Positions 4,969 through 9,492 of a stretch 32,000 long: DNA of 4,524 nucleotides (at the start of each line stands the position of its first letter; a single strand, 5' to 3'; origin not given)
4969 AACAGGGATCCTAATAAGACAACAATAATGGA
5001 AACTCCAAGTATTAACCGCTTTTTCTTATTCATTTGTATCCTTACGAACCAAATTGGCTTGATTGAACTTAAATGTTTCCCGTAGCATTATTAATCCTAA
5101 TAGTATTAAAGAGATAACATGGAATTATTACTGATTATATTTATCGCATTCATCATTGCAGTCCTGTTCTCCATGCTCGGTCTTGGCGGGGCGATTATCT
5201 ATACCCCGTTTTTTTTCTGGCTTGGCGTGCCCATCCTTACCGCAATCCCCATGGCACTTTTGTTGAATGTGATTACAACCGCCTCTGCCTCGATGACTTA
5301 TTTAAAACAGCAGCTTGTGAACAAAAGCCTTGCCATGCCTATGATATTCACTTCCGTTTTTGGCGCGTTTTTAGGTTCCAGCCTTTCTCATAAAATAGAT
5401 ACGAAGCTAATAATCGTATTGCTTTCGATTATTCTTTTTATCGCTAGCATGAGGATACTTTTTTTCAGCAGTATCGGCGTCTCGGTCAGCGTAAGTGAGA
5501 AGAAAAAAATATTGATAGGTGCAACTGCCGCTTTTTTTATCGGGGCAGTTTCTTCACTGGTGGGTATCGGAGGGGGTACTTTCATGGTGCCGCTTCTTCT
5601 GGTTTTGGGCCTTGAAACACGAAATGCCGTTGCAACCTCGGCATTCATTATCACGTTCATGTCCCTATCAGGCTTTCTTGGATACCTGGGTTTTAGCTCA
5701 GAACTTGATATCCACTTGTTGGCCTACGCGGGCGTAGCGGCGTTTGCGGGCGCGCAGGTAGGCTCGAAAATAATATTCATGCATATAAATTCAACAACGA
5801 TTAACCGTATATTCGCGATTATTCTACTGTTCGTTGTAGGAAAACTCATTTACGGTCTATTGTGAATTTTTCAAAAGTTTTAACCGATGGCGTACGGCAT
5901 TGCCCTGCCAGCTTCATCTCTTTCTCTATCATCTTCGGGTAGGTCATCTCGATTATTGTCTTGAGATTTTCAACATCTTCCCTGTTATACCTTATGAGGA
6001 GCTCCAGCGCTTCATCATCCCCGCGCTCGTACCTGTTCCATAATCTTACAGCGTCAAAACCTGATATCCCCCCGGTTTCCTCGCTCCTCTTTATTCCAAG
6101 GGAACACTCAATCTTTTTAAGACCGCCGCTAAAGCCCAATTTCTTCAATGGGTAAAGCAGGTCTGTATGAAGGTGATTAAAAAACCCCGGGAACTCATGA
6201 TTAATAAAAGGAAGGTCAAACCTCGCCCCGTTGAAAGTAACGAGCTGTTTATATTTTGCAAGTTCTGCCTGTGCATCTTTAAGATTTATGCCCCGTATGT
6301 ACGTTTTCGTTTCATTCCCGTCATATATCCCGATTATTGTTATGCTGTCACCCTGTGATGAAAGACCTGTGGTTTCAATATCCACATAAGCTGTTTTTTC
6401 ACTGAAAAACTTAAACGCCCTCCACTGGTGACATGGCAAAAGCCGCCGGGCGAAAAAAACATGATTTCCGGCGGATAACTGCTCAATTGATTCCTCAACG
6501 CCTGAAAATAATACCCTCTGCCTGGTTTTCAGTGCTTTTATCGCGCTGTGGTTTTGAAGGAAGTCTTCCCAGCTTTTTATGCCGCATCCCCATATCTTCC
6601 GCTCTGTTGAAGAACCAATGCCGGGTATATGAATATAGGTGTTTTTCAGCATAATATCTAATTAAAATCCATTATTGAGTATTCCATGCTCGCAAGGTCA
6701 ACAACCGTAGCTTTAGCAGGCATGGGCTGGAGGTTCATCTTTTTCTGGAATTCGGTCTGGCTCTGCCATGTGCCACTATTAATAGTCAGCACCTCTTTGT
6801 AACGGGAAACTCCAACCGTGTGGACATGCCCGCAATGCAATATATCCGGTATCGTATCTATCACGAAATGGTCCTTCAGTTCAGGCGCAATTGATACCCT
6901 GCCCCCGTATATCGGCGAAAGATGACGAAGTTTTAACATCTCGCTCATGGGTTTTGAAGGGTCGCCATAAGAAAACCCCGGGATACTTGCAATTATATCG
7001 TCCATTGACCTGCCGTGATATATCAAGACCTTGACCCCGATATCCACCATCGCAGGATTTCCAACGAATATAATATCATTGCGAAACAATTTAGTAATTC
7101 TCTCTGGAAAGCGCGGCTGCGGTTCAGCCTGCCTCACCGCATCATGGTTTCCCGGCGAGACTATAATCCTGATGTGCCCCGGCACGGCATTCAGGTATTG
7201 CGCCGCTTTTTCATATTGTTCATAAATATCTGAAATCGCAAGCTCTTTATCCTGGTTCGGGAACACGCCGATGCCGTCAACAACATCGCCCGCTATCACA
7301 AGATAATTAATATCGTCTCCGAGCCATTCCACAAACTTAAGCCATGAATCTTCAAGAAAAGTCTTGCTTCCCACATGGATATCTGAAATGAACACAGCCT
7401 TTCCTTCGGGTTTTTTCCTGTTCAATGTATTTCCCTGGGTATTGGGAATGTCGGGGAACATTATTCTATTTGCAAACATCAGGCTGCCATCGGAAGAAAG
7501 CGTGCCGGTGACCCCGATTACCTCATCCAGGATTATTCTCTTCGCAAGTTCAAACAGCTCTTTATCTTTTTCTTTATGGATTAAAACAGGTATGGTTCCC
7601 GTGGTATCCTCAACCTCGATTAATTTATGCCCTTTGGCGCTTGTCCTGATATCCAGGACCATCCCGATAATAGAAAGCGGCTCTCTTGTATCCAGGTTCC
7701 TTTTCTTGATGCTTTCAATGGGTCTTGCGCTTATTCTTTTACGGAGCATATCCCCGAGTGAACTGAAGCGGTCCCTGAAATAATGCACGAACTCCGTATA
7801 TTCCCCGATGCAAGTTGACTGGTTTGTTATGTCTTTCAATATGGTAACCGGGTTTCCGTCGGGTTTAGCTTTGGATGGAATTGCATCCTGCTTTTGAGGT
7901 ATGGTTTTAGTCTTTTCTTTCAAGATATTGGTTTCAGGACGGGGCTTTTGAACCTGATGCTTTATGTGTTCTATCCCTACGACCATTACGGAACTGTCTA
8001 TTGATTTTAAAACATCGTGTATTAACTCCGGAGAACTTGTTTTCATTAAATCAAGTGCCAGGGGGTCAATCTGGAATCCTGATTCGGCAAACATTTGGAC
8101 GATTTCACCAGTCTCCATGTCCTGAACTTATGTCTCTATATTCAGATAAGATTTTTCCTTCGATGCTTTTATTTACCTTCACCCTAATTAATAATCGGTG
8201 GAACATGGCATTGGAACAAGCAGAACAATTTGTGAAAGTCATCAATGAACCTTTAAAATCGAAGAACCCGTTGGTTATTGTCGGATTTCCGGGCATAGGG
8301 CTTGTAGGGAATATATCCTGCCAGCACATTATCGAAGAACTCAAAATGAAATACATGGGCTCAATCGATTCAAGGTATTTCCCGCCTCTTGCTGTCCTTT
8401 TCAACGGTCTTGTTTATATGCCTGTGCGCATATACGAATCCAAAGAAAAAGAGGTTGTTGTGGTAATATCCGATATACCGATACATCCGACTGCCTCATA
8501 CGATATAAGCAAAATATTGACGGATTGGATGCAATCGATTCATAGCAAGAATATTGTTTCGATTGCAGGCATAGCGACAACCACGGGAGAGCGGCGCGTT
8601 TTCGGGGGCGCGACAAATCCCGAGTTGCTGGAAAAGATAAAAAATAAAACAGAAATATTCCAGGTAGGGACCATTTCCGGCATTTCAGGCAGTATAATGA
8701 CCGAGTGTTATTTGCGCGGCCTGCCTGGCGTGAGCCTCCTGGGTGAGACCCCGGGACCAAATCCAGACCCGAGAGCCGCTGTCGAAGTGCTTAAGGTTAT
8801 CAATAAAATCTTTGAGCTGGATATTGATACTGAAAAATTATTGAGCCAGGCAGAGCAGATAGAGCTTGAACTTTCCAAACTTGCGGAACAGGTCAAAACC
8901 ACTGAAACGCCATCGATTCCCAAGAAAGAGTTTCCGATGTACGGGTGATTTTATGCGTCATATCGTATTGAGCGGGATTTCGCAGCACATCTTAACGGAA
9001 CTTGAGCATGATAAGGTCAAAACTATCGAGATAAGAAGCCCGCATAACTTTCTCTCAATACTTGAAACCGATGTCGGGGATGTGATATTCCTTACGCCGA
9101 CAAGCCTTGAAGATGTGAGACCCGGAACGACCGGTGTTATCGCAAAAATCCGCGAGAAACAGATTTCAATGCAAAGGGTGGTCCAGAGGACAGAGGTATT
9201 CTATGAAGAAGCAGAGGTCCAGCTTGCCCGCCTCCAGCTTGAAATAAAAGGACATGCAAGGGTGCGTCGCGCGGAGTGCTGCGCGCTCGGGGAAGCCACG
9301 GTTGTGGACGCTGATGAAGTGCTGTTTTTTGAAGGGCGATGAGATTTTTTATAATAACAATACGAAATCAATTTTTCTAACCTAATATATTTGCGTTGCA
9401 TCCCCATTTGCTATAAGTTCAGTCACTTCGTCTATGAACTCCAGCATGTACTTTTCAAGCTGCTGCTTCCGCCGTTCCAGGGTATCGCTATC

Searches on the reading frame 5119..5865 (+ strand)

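Call 73: search_protein_families(library=pfam, proteins=[window:5119-5865:+], max_evalue=0.0001)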
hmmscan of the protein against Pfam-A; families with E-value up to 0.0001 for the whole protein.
window:5119-5865:+ (248 aa): 1 family
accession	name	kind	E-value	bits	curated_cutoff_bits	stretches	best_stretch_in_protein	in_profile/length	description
PF01925.25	TauE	-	1.1e-41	143.5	32.6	1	6-242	1-236/237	Sulfite exporter TauE/SafE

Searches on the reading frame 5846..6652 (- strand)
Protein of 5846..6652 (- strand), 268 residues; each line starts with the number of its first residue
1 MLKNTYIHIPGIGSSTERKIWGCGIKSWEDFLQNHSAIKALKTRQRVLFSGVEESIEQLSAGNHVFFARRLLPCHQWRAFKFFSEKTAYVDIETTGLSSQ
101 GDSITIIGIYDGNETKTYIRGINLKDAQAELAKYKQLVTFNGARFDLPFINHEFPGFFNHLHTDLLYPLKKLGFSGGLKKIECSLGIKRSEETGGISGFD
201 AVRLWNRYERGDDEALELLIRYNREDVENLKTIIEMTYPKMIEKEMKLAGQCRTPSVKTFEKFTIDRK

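Call 73: search_protein_families(library=pfam, proteins=[window:5846-6652:-], max_evalue=0.0001)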
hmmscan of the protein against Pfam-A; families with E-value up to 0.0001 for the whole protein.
window:5846-6652:- (268 aa): 1 family
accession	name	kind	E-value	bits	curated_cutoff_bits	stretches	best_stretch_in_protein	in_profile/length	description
PF13482.12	RNase_H_2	-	4.1e-37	128.1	22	1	88-236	1-163/165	RNase_H superfamily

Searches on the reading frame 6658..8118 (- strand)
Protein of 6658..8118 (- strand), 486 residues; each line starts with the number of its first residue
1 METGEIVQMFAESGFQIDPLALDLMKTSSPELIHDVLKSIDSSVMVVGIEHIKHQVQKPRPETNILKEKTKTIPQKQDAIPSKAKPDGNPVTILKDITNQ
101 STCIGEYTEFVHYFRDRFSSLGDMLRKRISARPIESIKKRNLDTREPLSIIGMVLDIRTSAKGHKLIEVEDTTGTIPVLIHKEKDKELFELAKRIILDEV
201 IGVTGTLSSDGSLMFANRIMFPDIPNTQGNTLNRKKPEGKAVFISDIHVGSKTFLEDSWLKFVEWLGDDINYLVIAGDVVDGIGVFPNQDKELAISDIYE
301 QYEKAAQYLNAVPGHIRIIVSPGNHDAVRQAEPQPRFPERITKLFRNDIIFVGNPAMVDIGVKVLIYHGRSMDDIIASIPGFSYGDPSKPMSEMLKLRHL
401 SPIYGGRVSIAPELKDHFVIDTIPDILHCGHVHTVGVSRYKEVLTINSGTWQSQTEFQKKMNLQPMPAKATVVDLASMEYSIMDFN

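Call 73: search_protein_families(library=pfam, proteins=[window:6658-8118:-], max_evalue=0.0001)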
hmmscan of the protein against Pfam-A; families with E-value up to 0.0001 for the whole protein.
window:6658-8118:- (486 aa): 4 families
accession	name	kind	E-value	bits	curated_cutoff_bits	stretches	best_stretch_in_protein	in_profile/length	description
PF04042.21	DNA_pol_E_B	-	4e-13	49.7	29.1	1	242-431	2-203/210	DNA polymerase alpha/epsilon subunit B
PF00149.33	Metallophos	-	2e-12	48.4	21.5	1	241-434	3-190/191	Calcineurin-like phosphoesterase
PF01336.31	tRNA_anti-codon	-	1.4e-07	31.8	27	1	149-210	2-60/75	OB-fold nucleic acid binding domain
PF12850.12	Metallophos_2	-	1.5e-05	25.5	27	0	242-454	4-138/154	Calcineurin-like phosphoesterase superfamily domain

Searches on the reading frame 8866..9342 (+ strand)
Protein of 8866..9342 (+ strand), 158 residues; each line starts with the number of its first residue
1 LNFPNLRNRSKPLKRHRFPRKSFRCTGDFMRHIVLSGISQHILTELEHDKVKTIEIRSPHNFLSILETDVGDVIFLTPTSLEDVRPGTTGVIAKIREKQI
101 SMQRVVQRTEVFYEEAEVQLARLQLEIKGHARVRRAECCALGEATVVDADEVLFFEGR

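Call 73: search_protein_families(library=pfam, proteins=[window:8866-9342:+], max_evalue=0.0001)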
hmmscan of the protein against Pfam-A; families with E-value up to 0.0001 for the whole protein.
window:8866-9342:+ (158 aa): 1 family
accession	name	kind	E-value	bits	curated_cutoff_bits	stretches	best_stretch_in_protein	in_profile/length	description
PF04322.17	DUF473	-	1e-39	135.5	25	1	30-147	1-118/118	Protein of unknown function (DUF473)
